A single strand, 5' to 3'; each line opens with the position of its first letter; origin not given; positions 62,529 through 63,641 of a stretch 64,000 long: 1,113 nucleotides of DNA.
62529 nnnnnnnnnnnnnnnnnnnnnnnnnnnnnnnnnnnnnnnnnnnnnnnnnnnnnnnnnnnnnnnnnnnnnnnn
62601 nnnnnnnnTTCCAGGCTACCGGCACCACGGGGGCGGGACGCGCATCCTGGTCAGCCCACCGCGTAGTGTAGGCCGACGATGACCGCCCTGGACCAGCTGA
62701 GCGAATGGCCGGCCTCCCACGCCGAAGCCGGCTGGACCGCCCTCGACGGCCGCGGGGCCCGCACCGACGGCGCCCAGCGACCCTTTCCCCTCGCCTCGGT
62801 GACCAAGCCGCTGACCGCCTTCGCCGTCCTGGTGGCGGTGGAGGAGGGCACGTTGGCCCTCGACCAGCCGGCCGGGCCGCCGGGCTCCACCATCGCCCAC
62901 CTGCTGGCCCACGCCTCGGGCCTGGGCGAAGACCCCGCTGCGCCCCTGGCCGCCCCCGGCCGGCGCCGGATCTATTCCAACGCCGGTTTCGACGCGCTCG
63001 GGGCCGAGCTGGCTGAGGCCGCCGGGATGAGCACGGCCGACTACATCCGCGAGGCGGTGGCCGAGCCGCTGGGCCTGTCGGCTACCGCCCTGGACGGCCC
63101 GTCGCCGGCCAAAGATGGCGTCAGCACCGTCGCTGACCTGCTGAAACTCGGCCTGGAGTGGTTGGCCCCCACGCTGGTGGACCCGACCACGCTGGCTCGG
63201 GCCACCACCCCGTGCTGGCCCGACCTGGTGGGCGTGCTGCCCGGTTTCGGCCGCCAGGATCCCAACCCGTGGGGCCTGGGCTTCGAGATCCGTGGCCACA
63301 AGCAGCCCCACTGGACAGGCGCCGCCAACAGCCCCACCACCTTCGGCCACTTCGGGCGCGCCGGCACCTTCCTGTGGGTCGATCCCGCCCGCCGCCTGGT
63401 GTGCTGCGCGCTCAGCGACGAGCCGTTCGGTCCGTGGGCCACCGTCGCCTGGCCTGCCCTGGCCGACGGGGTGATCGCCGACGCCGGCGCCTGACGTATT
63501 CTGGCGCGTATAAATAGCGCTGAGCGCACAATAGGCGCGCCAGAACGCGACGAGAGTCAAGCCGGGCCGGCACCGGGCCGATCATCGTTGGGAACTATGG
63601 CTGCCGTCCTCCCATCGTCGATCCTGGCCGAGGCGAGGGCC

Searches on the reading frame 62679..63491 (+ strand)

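Call 87: search_protein_families(library=pfam, proteins=[window:62679-63491:+], max_evalue=0.0001)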
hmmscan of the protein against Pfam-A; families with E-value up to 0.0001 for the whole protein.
window:62679-63491:+ (271 aa): 1 family
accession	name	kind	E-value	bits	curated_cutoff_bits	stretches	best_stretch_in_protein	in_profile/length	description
PF00144.29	Beta-lactamase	-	4.6e-35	121.8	27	1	32-251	46-313/329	Beta-lactamase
